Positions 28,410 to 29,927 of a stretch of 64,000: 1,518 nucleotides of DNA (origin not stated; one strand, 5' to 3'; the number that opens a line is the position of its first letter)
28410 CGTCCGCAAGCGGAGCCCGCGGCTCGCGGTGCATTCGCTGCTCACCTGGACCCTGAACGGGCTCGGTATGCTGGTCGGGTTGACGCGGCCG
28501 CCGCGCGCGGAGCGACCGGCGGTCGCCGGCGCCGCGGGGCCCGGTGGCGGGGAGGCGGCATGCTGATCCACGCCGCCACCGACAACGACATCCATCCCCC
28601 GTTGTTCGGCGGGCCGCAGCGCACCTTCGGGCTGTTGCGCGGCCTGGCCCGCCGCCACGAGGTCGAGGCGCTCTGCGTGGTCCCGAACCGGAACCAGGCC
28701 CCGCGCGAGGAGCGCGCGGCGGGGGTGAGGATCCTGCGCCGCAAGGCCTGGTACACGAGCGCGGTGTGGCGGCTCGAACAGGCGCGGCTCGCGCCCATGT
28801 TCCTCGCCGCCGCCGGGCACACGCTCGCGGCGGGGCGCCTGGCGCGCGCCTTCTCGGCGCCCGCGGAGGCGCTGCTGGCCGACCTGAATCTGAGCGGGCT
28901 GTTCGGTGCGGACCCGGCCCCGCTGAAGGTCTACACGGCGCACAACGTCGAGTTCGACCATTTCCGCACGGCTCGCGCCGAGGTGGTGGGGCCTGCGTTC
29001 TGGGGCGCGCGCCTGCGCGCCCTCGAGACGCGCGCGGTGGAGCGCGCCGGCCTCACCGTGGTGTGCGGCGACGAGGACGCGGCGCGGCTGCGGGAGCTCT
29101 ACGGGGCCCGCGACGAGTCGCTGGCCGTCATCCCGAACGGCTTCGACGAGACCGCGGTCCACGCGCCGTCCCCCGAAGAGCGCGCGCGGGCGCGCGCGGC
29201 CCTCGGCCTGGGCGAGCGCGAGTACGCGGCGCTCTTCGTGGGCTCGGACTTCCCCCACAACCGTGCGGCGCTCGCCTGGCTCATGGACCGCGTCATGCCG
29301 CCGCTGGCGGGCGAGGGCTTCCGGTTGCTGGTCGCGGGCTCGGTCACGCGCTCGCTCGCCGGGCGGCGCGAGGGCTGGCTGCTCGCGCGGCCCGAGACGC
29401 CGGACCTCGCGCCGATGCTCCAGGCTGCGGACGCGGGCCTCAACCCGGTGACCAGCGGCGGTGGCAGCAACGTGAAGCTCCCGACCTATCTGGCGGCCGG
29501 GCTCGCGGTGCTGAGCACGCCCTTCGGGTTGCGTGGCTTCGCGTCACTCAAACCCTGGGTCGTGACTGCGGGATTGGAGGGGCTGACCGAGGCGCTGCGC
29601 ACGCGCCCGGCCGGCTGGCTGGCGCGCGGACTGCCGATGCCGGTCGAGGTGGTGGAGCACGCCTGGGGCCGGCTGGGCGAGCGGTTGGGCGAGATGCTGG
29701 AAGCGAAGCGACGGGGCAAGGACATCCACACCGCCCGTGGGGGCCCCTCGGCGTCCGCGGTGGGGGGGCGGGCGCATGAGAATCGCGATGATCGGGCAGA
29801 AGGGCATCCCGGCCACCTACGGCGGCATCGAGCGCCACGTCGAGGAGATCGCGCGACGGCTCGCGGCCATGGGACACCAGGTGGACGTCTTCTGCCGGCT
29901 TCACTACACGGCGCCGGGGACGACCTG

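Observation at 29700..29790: G7 homopolymer exactly at a GT4/GT4 gene junction removes the upstream gene's stop codon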

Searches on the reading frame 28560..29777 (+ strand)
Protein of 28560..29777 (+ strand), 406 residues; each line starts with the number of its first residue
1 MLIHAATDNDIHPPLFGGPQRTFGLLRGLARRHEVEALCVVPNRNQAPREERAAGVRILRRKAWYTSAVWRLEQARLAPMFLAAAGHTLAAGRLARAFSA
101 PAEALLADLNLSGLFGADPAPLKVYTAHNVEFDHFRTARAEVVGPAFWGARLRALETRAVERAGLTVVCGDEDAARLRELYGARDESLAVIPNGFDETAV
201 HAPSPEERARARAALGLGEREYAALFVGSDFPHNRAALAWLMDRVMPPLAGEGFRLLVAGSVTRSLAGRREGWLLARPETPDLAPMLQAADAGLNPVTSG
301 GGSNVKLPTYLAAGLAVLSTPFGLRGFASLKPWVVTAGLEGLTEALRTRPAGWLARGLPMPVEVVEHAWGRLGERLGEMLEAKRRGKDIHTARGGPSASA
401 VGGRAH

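Call 7: search_protein_families(library=pfam, proteins=[window:28560-29777:+], max_evalue=0.01)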
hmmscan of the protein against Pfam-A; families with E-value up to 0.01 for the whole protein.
window:28560-29777:+ (406 aa): 2 families
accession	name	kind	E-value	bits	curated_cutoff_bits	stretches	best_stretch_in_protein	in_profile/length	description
PF13439.12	Glyco_transf_4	-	5.3e-09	36.8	28.5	1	22-197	8-168/170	Glycosyltransferase Family 4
PF13692.12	Glyco_trans_1_4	-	8.5e-07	29.8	27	1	224-325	4-112/142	Glycosyl transferases group 1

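Call 8: find_homologous_proteins(query=window:28560-29777:+)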
Query window:28560-29777:+ (406 aa): 385 proteins with E <= 0.001 among 8000 candidates; the best 120 are listed.
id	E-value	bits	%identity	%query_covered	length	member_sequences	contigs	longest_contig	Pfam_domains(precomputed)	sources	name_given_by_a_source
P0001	5.5e-232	788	90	99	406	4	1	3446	PF13439.13,PF13692.13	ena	-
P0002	5.1e-230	782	88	99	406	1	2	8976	PF13439.13,PF13692.13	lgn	-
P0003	1.2e-228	777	88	99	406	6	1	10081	PF13439.13,PF13692.13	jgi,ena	-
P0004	4.1e-228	775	88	99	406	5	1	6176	PF13439.13,PF13692.13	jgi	jgi:hypothetical protein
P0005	3.0e-226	769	87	99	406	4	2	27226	PF13439.13,PF13692.13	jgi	jgi:hypothetical protein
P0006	2.2e-225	766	87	99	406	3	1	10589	PF13439.13,PF13692.13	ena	-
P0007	7.4e-225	765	87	99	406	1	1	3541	PF13439.13,PF13692.13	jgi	jgi:hypothetical protein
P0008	1.1e-224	764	91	95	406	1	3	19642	PF13439.13,PF13692.13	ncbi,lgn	-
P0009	1.3e-224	764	87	99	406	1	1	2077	PF13439.13,PF13692.13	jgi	jgi:hypothetical protein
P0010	1.4e-224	764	86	100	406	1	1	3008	PF13439.13,PF13692.13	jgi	jgi:hypothetical protein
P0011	3.4e-224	762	87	99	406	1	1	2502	PF13439.13,PF13692.13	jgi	-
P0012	2.0e-223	760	85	99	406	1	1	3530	PF13439.13,PF13692.13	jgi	jgi:hypothetical protein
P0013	2.9e-223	759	87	99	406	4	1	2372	PF13439.13,PF13692.13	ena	-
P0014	5.9e-222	755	86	99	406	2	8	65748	PF13439.13,PF13692.13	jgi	jgi:hypothetical protein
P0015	1.3e-221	754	86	100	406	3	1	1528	PF13439.13,PF13692.13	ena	-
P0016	4.0e-220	749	85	99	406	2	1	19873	PF13439.13,PF13692.13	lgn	-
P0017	7.6e-220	748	85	96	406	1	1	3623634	PF13439.13,PF13692.13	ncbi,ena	-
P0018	1.8e-219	747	84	100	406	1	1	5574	PF13439.13,PF13692.13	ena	-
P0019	2.9e-219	746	85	99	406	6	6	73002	PF13439.13,PF13692.13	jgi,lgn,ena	-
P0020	3.7e-219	746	86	99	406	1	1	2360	PF13439.13,PF13692.13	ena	-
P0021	1.7e-210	717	82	99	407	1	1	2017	PF13439.13,PF13692.13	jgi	jgi:hypothetical protein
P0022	1.8e-210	717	83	96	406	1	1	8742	PF13439.13,PF13692.13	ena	-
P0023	5.3e-208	709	84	96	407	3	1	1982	PF13439.13,PF13692.13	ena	-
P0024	9.8e-195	665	78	95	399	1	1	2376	PF13439.13,PF13692.13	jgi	jgi:hypothetical protein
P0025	1.5e-193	662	79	95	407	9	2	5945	PF13439.13,PF13692.13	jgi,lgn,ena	jgi:hypothetical protein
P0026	1.6e-192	658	75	99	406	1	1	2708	PF13439.13,PF13692.13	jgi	jgi:hypothetical protein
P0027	2.0e-192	658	79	95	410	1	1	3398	PF13439.13,PF13692.13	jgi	jgi:hypothetical protein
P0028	5.9e-192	656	77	99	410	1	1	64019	PF13439.13,PF13692.13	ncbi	-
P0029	3.9e-190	650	75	100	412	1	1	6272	PF13439.13,PF13692.13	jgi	jgi:hypothetical protein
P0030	3.4e-188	644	76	99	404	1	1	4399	PF13439.13,PF13692.13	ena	-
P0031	7.0e-188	643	78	94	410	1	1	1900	PF13439.13,PF13692.13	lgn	-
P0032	1.1e-187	642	75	100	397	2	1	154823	PF13439.13,PF13692.13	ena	-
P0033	3.6e-187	640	77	95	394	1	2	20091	PF13439.13,PF13692.13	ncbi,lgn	-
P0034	4.7e-187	640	78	95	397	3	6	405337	PF13439.13,PF13692.13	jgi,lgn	jgi:hypothetical protein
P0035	7.7e-187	639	76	97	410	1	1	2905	PF13439.13,PF13692.13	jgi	jgi:glycosyltransferase involved in cell wall biosynthesis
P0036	1.8e-186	638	78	94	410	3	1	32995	PF13439.13,PF13692.13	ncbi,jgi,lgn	-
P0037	6.0e-186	636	72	100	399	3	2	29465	PF13439.13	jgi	-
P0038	6.2e-186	636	78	95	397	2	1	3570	PF13439.13,PF13692.13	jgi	jgi:hypothetical protein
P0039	3.8e-185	634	77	95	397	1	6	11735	PF13439.13,PF13692.13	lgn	-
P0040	8.8e-183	626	74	100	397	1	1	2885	PF13439.13,PF13692.13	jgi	jgi:hypothetical protein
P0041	2.2e-178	612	72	99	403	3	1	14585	PF13439.13,PF13692.13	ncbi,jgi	-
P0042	3.4e-177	608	77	91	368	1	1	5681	PF13439.13,PF13692.13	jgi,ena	-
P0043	5.3e-177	607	81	86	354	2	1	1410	PF13692.13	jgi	jgi:hypothetical protein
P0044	6.6e-171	587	71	95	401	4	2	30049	PF13439.13,PF13692.13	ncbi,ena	-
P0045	7.9e-171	587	89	73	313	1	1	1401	PF13439.13,PF13692.13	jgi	jgi:hypothetical protein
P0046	1.7e-170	586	70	95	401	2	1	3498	PF13439.13,PF13692.13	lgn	-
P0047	3.1e-170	585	70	94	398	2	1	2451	PF13439.13,PF13692.13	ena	-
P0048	2.7e-169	582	87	76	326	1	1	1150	PF13439.13,PF13692.13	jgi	jgi:hypothetical protein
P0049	2.0e-168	579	75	89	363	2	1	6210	PF13439.13,PF13692.13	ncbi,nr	ncbi:MAG TPA: glycosyltransferase, partial [Terriglobales bacterium]|nr:glycosyltransferase [Terrigl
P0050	3.6e-166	571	70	95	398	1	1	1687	PF13439.13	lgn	-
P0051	1.7e-164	566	70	94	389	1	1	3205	PF13439.13,PF13692.13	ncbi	-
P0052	4.3e-164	564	70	94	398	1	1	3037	PF13439.13,PF13692.13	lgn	-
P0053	2.1e-159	549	65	99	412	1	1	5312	PF13439.13,PF13692.13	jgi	jgi:glycosyltransferase involved in cell wall biosynthesis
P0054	1.9e-158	546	67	94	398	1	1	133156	PF13579.13,PF13439.13,PF13692.13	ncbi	-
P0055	1.0e-152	527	64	97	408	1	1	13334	PF13439.13,PF13692.13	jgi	jgi:glycosyltransferase involved in cell wall biosynthesis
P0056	9.7e-150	517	63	100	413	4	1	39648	PF13439.13,PF13692.13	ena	-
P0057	1.2e-149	517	65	94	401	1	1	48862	PF13439.13,PF13692.13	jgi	jgi:glycosyltransferase involved in cell wall biosynthesis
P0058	6.0e-147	508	65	94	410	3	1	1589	PF13439.13,PF13692.13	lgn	-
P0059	1.4e-146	507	64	94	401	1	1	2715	PF13439.13,PF13692.13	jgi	jgi:glycosyltransferase involved in cell wall biosynthesis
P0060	2.1e-146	506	63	95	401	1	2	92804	PF13439.13,PF13692.13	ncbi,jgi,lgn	jgi:glycosyltransferase involved in cell wall biosynthesis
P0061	2.4e-146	506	64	94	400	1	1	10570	PF13439.13,PF13692.13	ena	-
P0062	3.4e-146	506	63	94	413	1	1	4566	PF13439.13,PF13692.13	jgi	jgi:hypothetical protein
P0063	7.3e-146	504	60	99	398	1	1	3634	PF13439.13,PF13692.13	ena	-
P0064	3.5e-145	502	62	94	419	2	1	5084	PF13439.13,PF13692.13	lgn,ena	-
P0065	2.4e-144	499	60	96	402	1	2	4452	PF13439.13,PF13692.13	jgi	jgi:hypothetical protein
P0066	4.0e-144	499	63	94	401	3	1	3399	PF13439.13,PF13692.13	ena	-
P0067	6.5e-144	498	63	94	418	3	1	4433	PF13439.13,PF13692.13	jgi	jgi:glycosyltransferase involved in cell wall biosynthesis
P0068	3.2e-143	496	62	95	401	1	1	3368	PF13439.13,PF13692.13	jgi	jgi:glycosyltransferase involved in cell wall biosynthesis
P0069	3.4e-143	496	64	94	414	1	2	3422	PF13439.13,PF13692.13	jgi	-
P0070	6.4e-143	495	61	94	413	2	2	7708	PF13439.13,PF13692.13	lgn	-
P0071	3.2e-142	492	62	94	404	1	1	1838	PF13439.13,PF13692.13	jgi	jgi:hypothetical protein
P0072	8.3e-142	491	61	96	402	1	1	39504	PF13439.13,PF13692.13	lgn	-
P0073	4.5e-141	489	61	95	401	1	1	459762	PF13439.13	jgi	jgi:Glycosyl transferase 4-like domain/Glycosyl transferases group 1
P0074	4.6e-141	489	61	94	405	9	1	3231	PF13439.13,PF13692.13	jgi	-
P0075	5.1e-141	489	62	94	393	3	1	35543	PF13439.13,PF13692.13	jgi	jgi:glycosyltransferase involved in cell wall biosynthesis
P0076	5.2e-141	488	62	94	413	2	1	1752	PF13439.13,PF13692.13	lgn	-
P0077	5.3e-141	488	62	94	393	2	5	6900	PF13439.13,PF13692.13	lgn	-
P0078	6.1e-141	488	60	99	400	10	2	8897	PF13439.13,PF13692.13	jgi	-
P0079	7.0e-141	488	61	94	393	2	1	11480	PF13439.13,PF13692.13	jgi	-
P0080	7.7e-141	488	61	94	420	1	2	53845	PF13439.13,PF13692.13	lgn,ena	-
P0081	9.5e-141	488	60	96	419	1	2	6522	PF13439.13,PF13692.13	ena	-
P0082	2.4e-140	486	62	94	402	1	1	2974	PF13439.13,PF13692.13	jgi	-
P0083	4.9e-140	485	62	94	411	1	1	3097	PF13439.13,PF13692.13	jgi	jgi:glycosyltransferase involved in cell wall biosynthesis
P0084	4.9e-140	485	62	95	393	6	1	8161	PF13439.13,PF13692.13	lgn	-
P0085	6.5e-140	485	61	94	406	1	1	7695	PF13439.13,PF13692.13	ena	-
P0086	1.2e-139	484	61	95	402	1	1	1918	PF13439.13,PF13692.13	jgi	-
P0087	1.4e-139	484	59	95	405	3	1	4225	PF13439.13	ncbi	-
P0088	2.2e-139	483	61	97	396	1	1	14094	PF13439.13,PF13692.13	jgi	jgi:glycosyltransferase involved in cell wall biosynthesis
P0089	6.9e-139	481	62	94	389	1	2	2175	PF13439.13,PF13692.13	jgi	jgi:glycosyltransferase involved in cell wall biosynthesis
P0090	8.2e-139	481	62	94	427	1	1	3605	PF13439.13,PF13692.13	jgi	jgi:glycosyltransferase involved in cell wall biosynthesis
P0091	1.1e-138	481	62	94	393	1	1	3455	PF13439.13,PF13692.13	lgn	-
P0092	3.1e-138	479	61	94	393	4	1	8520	PF13439.13,PF13692.13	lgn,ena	-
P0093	2.1e-137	477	60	95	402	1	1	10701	PF13439.13,PF13692.13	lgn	-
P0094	2.2e-137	477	61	94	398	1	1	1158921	PF13439.13,PF13692.13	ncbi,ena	-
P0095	2.9e-137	476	60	95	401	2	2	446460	PF13439.13,PF13692.13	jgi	jgi:glycosyltransferase involved in cell wall biosynthesis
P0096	3.5e-137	476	61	94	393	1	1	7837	PF13439.13,PF13692.13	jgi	jgi:glycosyltransferase involved in cell wall biosynthesis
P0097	4.4e-137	476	62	94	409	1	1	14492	PF13439.13,PF13692.13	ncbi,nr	ncbi:MAG TPA: glycosyltransferase [Candidatus Limnocylindria bacterium]|nr:glycosyltransferase [Cand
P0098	8.9e-137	475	61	94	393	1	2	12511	PF13439.13,PF13692.13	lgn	-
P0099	1.5e-136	474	60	94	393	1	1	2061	PF13439.13,PF13692.13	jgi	jgi:glycosyltransferase involved in cell wall biosynthesis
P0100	1.6e-136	474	61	94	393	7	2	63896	PF13439.13,PF13692.13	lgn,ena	-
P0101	1.8e-136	474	60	94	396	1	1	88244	PF13439.13,PF13692.13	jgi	jgi:glycosyltransferase involved in cell wall biosynthesis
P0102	1.9e-136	473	61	94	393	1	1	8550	PF13439.13,PF13692.13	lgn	-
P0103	2.8e-136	473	61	94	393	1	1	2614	PF13439.13,PF13692.13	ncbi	-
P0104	4.0e-136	472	58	97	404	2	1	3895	PF13439.13,PF13692.13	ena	-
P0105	4.6e-136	472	58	100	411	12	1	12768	PF13439.13,PF13692.13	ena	-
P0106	4.8e-136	472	60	99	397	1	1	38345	PF13439.13,PF13692.13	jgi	-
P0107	5.2e-136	472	59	95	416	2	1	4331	PF13439.13,PF13692.13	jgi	-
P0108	7.4e-136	472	61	94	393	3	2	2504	PF13439.13,PF13692.13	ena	-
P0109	8.7e-136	471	62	94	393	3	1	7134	PF13579.13,PF13439.13,PF13692.13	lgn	-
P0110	1.6e-135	470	60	94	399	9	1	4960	PF13439.13,PF13692.13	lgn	-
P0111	1.8e-135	470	62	94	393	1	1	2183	PF13439.13,PF13692.13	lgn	-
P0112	1.8e-135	470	58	100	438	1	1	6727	PF13439.13,PF13692.13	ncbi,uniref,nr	ncbi:MAG: glycosyltransferase family 4 protein [Candidatus Eisenbacteria bacterium]|uniref:Glycosylt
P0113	2.1e-135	470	61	94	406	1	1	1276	PF13439.13,PF13692.13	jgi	-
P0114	2.6e-135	470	61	95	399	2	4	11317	PF13439.13,PF13692.13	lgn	-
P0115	2.8e-135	470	58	95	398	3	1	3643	PF13439.13,PF13692.13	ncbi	-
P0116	4.0e-135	469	61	94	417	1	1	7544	PF13439.13,PF13692.13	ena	-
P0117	4.7e-135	469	60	94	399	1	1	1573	PF13439.13,PF13692.13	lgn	-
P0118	4.7e-135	469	60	95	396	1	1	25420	PF13579.13,PF13439.13,PF13692.13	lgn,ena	-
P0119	7.7e-135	468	58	94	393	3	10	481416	PF13439.13,PF13692.13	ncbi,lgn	-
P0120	1.0e-134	468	58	99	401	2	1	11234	PF13439.13,PF13692.13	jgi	-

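Call 11: find_encoding_contigs(protein=P0004, flank=3000, max_places=4)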
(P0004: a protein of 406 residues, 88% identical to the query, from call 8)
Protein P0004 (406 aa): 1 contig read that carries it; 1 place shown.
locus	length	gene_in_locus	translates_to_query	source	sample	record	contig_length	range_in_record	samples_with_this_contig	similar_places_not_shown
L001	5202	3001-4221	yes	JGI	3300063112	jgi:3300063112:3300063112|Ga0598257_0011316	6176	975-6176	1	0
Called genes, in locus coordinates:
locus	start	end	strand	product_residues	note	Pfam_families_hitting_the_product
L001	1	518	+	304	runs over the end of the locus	PF02397:Bac_transf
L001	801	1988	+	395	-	PF13439:Glyco_transf_4, PF13579:Glyco_trans_4_4, PF20706:GT4-conflict, PF00534:Glycos_transf_1, PF13692:Glyco_trans_1_4, PF13524:Glyco_trans_1_2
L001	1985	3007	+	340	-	PF13641:Glyco_tranf_2_3 (faint), PF00535:Glycos_transf_2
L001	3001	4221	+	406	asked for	PF13439:Glyco_transf_4 (faint), PF13692:Glyco_trans_1_4 (weak)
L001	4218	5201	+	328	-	?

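Call 12: find_encoding_contigs(protein=P0008, flank=6000, max_places=4)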
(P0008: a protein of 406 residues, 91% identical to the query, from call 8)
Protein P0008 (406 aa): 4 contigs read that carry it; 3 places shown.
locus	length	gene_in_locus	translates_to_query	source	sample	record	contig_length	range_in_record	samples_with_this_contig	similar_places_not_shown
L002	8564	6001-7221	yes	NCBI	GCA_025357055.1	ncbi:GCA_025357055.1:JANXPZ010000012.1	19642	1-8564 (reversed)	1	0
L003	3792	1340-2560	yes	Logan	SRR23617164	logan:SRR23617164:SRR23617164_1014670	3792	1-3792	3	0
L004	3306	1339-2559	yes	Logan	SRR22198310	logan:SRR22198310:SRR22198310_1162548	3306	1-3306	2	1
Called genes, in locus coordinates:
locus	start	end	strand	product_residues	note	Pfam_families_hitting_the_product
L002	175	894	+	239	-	PF13641:Glyco_tranf_2_3 (weak), PF00535:Glycos_transf_2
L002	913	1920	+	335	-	PF01073:3Beta_HSD, PF01370:Epimerase, PF02719:Polysacc_synt_2, PF04321:RmlD_sub_bind, PF13460:NAD_binding_10, PF16363:GDP_Man_Dehyd, PF07993:NAD_binding_4 (weak)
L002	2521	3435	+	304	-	PF02397:Bac_transf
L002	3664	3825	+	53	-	-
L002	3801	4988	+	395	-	PF13439:Glyco_transf_4, PF13579:Glyco_trans_4_4, PF20706:GT4-conflict, PF00534:Glycos_transf_1, PF13692:Glyco_trans_1_4, PF13524:Glyco_trans_1_2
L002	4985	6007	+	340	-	PF00535:Glycos_transf_2, PF13641:Glyco_tranf_2_3 (faint), PF13632:Glyco_trans_2_3 (weak)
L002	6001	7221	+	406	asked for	PF13439:Glyco_transf_4, PF13692:Glyco_trans_1_4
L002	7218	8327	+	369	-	PF09314:DUF1972, PF13439:Glyco_transf_4, PF13579:Glyco_trans_4_4, PF20706:GT4-conflict (weak), PF00534:Glycos_transf_1, PF13692:Glyco_trans_1_4, PF13524:Glyco_trans_1_2 (weak)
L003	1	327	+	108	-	?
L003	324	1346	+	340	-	PF00535:Glycos_transf_2, PF13641:Glyco_tranf_2_3 (faint), PF13632:Glyco_trans_2_3 (weak)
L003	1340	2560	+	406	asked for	PF13439:Glyco_transf_4, PF13692:Glyco_trans_1_4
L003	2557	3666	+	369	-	PF09314:DUF1972, PF13439:Glyco_transf_4, PF13579:Glyco_trans_4_4, PF20706:GT4-conflict (weak), PF00534:Glycos_transf_1, PF13692:Glyco_trans_1_4, PF13524:Glyco_trans_1_2 (weak)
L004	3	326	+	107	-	?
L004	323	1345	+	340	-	PF00535:Glycos_transf_2, PF13641:Glyco_tranf_2_3 (faint), PF13632:Glyco_trans_2_3 (weak)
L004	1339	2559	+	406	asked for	PF13439:Glyco_transf_4, PF13692:Glyco_trans_1_4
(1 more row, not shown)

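Call 13: find_encoding_contigs(protein=P0017, flank=6000, max_places=3)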
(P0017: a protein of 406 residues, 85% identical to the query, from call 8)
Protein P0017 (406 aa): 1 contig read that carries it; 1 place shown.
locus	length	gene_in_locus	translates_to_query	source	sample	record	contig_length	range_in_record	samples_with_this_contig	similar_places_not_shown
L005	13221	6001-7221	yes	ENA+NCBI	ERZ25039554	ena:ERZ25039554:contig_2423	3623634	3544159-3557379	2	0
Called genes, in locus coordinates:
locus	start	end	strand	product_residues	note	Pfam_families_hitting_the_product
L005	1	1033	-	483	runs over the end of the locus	PF04932:Wzy_C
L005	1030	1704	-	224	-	PF13641:Glyco_tranf_2_3, PF00535:Glycos_transf_2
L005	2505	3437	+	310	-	PF02397:Bac_transf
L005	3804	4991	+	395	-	PF13439:Glyco_transf_4, PF13579:Glyco_trans_4_4, PF20706:GT4-conflict, PF00534:Glycos_transf_1, PF13692:Glyco_trans_1_4, PF13524:Glyco_trans_1_2 (weak)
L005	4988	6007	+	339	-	PF00535:Glycos_transf_2, PF13641:Glyco_tranf_2_3 (weak), PF13632:Glyco_trans_2_3 (weak)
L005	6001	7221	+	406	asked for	PF13439:Glyco_transf_4, PF13692:Glyco_trans_1_4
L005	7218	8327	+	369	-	PF09314:DUF1972 (faint), PF13439:Glyco_transf_4, PF13579:Glyco_trans_4_4, PF20706:GT4-conflict, PF00534:Glycos_transf_1, PF13692:Glyco_trans_1_4, PF13524:Glyco_trans_1_2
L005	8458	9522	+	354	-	PF00483:NTP_transferase, PF12804:NTP_transf_3, PF22640:ManC_GMP_beta-helix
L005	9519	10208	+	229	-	-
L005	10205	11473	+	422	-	PF13562:NTP_transf_4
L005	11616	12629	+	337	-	PF01087:GalP_UDP_transf, PF16285:DUF4931_N, PF16268:DUF4921 (weak), PF02744:GalP_UDP_tr_C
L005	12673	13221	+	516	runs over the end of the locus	PF08323:Glyco_transf_5, PF13579:Glyco_trans_4_4, PF13439:Glyco_transf_4 (weak), PF00534:Glycos_transf_1, PF13692:Glyco_trans_1_4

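Call 17: find_related_loci(query=window:28560-29777:+, collection=genome_contigs, flank=3000)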
Query window:28560-29777:+ (406 aa) in genome_contigs; peptide patterns used: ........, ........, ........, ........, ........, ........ (x = any residue, [..] = any of these).
599 stretches matched a pattern (row limit reached: there are more); 23 encode a relative of the query (tblastn E <= 1e-3); 23 distinct loci.
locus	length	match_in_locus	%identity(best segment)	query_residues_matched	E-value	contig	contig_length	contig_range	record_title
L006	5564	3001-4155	90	1-385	0e+0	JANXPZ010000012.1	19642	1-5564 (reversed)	MAG: Candidatus Eisenbacteria bacterium isolate GL140_4_concoct_147_sub GL140_4_k141_1150865, whole genome shotgun seque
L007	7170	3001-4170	85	1-390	0e+0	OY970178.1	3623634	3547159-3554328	MAG: Candidatus Eisenbacteria bacterium isolate MFD05942.bin.c.1 genome assembly, chromosome: 1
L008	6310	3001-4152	77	1-384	0e+0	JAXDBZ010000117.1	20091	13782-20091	MAG: Candidatus Eisenbacteria bacterium isolate POMEDNA-B31 Raw1_k127_649316, whole genome shotgun sequence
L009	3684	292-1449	78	1-387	0e+0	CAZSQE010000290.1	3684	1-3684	MAG TPA_asm: uncultured bacterium isolate ERP113451_co2_200 genome assembly, contig: NODE_22895_length_3684_cov_7.590521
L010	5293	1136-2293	70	1-386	3e-167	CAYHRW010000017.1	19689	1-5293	MAG TPA_asm: uncultured bacterium isolate ERP119705_co14_70 genome assembly, contig: NODE_2747_length_19689_cov_9.185749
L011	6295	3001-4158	69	1-386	8e-164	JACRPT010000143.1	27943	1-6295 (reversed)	MAG: Candidatus Eisenbacteria bacterium isolate NC_groundwater_1994_Pr3_S-0.65um_72_3 SR2-18-Sp65_coassembly_scaffold_54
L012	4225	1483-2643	59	1-387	9e-145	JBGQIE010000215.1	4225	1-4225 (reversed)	MAG: Candidatus Eisenbacteria bacterium isolate OBJ2_061818_070_56 k141_445640_length_4225_cov_11.0000, whole genome sho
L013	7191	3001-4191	58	1-400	3e-137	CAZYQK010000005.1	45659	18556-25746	MAG TPA_asm: uncultured bacterium isolate SRP119689_co1_84 genome assembly, contig: NODE_912_length_45659_cov_6.926827,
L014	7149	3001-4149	60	1-383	4e-137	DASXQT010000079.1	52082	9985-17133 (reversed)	MAG TPA_asm: Candidatus Eisenbacteria bacterium isolate SMAG_U4620 k141_3047761, whole genome shotgun sequence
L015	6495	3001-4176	60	1-385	2e-135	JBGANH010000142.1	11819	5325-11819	MAG: Candidatus Eisenbacteria bacterium isolate MAG_MBR_H10.75 MBRH10-75_opera_contig_17873, whole genome shotgun sequen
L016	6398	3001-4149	61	1-383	1e-135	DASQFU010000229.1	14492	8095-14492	MAG TPA_asm: Candidatus Limnocylindria bacterium isolate SMAG_U11788 k141_619219, whole genome shotgun sequence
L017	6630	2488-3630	60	1-381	2e-133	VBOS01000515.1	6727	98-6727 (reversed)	MAG: Candidatus Eisenbacteria bacterium isolate WS_2 14_0903_13_30cm_scaffold_10092178, whole genome shotgun sequence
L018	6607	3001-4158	60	1-382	2e-132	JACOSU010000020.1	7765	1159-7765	MAG: Candidatus Eisenbacteria bacterium isolate NC_groundwater_26_Pr7_B-0.1um_68_11 FFV18_Bp1_scaffold_175652, whole gen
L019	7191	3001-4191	58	1-385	7e-132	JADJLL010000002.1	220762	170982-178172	MAG: Candidatus Eisenbacteria bacterium isolate EsbW_18-Q3-R4-48_BAT3C.113 tig00007934-10-2213370, whole genome shotgun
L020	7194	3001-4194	58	1-385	6e-129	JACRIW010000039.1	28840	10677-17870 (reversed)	MAG: Candidatus Eisenbacteria bacterium isolate NC_groundwater_1813_Pr3_B-0.1um_71_17 SR-2_scaffold_141_1213739, whole g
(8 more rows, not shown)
